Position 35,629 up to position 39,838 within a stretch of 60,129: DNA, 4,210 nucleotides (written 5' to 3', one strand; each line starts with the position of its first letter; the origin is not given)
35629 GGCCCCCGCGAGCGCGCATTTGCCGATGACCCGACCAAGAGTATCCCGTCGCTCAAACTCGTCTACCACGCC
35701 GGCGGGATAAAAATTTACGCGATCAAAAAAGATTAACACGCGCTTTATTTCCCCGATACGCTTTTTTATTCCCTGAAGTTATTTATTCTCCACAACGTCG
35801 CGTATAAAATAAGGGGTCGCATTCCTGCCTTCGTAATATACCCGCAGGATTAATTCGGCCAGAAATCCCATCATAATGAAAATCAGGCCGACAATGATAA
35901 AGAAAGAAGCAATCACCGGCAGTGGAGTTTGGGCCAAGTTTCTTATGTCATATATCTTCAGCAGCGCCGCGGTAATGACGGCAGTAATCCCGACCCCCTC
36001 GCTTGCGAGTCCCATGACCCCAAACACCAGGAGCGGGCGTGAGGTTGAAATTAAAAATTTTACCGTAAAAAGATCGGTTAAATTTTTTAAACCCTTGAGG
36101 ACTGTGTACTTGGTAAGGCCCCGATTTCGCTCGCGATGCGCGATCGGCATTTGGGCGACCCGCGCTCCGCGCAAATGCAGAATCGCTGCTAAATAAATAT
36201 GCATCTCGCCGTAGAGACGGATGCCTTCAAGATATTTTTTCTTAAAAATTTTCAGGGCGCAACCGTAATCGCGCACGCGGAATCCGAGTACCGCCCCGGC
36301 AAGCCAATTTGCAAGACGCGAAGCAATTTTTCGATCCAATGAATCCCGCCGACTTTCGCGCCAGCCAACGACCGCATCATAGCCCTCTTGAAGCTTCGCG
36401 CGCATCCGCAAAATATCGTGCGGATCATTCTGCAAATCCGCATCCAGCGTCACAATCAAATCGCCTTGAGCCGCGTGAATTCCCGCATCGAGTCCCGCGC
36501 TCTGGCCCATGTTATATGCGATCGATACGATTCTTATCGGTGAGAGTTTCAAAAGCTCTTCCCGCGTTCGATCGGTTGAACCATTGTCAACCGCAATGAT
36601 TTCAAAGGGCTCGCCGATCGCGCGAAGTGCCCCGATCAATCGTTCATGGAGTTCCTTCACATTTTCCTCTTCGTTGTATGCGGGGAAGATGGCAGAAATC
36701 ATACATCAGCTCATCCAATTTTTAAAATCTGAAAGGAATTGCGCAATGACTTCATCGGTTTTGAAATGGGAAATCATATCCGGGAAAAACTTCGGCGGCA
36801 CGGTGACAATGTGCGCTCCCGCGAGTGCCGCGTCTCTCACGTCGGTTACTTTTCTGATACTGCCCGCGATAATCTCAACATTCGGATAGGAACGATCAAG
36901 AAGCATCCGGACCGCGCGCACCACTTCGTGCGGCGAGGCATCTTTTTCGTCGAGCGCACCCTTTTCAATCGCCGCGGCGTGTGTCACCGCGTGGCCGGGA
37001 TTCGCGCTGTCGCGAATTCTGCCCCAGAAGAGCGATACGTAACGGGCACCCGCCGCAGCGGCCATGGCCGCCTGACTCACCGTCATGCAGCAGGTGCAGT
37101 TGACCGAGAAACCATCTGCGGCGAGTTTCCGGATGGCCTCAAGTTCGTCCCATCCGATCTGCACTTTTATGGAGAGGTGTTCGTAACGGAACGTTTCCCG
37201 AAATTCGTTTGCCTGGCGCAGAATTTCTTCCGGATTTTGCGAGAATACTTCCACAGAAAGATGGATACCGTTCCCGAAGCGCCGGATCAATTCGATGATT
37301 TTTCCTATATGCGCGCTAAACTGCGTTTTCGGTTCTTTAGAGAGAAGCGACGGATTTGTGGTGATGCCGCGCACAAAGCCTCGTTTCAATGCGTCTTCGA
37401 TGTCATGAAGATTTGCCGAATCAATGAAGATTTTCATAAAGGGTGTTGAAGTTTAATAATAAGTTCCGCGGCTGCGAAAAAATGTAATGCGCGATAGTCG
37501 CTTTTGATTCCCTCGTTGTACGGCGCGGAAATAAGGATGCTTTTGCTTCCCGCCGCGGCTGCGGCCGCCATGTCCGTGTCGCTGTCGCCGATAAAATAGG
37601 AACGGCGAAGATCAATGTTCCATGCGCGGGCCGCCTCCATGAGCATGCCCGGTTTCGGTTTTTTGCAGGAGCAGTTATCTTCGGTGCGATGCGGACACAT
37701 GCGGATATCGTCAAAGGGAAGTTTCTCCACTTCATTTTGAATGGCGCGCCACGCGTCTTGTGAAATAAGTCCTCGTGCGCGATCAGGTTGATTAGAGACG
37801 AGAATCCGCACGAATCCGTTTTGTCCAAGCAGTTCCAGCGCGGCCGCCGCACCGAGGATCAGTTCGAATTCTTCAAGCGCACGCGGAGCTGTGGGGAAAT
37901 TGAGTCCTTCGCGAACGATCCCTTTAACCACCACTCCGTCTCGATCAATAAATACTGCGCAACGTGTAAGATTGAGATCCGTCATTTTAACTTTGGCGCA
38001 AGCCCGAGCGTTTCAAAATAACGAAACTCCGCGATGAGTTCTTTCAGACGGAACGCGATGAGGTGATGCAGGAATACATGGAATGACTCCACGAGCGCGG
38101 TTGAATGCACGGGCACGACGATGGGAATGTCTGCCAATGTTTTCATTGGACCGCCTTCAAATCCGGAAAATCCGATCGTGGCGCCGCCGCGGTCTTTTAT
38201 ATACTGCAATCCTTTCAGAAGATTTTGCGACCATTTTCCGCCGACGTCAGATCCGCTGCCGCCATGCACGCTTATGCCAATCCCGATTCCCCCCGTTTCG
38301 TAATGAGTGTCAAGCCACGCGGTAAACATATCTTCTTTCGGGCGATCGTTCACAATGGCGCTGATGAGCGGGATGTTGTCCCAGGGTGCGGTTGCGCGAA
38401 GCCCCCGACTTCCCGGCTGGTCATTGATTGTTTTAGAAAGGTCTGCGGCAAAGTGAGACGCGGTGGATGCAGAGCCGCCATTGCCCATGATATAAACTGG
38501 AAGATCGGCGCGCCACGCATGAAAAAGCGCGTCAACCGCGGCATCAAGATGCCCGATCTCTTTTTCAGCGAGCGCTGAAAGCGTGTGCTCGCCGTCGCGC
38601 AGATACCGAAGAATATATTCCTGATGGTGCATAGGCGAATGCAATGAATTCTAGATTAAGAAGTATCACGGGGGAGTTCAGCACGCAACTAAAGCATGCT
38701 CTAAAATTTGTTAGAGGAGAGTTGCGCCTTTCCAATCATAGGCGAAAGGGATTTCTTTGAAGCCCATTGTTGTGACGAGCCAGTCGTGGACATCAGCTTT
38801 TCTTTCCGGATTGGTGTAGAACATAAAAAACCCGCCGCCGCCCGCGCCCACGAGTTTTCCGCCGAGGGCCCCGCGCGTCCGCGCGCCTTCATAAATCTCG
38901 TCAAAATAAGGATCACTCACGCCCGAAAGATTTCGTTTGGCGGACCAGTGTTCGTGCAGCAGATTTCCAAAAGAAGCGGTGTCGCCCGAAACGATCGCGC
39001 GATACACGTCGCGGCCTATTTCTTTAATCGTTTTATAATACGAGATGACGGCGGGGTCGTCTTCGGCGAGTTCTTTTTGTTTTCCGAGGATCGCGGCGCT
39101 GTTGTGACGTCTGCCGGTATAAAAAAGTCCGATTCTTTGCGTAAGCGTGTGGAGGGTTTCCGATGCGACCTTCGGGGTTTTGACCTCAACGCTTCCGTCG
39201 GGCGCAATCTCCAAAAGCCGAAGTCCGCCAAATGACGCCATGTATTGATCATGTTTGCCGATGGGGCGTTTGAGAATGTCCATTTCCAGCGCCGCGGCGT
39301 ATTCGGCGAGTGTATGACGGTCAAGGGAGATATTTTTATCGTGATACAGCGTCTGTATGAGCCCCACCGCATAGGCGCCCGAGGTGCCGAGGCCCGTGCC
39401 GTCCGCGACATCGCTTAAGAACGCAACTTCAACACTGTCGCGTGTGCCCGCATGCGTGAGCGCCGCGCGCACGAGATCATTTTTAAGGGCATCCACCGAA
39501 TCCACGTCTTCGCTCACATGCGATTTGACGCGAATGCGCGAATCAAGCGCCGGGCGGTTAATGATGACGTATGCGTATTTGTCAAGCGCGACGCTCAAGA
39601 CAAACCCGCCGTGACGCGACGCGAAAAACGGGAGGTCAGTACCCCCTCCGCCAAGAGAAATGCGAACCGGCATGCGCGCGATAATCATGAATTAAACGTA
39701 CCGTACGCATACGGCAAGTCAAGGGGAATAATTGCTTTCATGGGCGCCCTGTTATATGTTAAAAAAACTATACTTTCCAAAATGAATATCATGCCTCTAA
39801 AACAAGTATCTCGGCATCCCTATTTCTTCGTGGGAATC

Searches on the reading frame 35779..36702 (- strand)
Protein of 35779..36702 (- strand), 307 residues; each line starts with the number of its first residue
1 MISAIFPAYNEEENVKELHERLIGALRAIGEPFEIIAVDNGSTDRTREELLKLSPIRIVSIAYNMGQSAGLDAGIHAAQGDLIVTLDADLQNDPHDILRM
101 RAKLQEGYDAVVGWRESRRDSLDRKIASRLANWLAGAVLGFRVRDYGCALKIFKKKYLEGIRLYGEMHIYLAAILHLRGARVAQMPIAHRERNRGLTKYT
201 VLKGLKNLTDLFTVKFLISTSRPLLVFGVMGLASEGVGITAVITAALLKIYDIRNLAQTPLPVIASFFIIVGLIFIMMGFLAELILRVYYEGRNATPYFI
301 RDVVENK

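Call 16: search_protein_families(library=pfam, proteins=[window:35779-36702:-], max_evalue=0.0001)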
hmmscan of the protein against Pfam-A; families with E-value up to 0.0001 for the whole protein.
window:35779-36702:- (307 aa): 1 family
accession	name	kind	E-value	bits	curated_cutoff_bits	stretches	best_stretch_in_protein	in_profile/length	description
PF00535.33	Glycos_transf_2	-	5.9e-29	101.6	23.3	1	3-131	1-137/168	Glycosyl transferase family 2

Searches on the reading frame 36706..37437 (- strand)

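Call 16: search_protein_families(library=pfam, proteins=[window:36706-37437:-], max_evalue=0.0001)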
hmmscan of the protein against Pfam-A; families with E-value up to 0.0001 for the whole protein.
window:36706-37437:- (243 aa): 1 family
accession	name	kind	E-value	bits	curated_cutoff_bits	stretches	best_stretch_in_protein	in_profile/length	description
PF00923.25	TAL_FSA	-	6.5e-40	137.7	27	1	3-229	1-240/285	Transaldolase/Fructose-6-phosphate aldolase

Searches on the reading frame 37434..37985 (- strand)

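Call 16: search_protein_families(library=pfam, proteins=[window:37434-37985:-], max_evalue=0.0001)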
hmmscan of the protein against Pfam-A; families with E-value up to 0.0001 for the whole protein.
window:37434-37985:- (183 aa): 4 families
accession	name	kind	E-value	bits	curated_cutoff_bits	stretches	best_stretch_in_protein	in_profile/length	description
PF13242.12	Hydrolase_like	-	7.3e-12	45.5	22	1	107-152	2-48/75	HAD-hyrolase-like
PF00702.32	Hydrolase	-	1.9e-09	38.6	26.4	1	38-146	95-191/191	haloacid dehalogenase-like hydrolase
PF13419.12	HAD_2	-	3.2e-07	31.1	23.8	1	100-151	126-177/178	Haloacid dehalogenase-like hydrolase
PF12710.13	HAD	-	3.2e-05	24.9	27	1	44-142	86-188/189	haloacid dehalogenase-like hydrolase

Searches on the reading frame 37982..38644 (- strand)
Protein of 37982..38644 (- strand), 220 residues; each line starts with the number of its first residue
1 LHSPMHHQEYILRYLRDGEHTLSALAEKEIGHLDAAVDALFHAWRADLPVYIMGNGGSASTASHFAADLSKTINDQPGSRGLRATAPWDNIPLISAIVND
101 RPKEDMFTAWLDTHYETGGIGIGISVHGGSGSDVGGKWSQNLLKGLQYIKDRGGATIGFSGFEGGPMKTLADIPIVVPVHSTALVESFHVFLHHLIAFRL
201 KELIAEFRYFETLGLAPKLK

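Call 16: search_protein_families(library=pfam, proteins=[window:37982-38644:-], max_evalue=0.0001)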
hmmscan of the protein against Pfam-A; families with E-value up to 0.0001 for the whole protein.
window:37982-38644:- (220 aa): 1 family
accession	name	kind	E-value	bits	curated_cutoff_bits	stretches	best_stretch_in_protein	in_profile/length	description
PF13580.11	SIS_2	-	1e-07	32.5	27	1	13-70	1-58/138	SIS domain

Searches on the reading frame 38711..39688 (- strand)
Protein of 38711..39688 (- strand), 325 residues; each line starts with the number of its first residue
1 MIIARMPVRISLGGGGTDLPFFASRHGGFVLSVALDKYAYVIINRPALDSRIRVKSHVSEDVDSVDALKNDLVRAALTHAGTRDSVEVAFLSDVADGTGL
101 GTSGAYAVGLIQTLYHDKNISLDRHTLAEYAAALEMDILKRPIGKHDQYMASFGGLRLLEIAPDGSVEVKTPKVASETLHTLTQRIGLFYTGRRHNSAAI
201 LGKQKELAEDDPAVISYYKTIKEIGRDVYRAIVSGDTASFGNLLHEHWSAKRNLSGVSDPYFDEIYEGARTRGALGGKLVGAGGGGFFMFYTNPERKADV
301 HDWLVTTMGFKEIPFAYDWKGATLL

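Call 16: search_protein_families(library=pfam, proteins=[window:38711-39688:-], max_evalue=0.0001)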
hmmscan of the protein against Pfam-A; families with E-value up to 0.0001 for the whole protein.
window:38711-39688:- (325 aa): 2 families
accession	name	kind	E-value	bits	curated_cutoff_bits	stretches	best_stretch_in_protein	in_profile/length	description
PF00288.32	GHMP_kinases_N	-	7e-09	36.2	22.3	1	76-155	10-87/87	GHMP kinases N terminal domain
PF08544.19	GHMP_kinases_C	-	3.2e-08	34.3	21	1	230-297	3-72/85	GHMP kinases C terminal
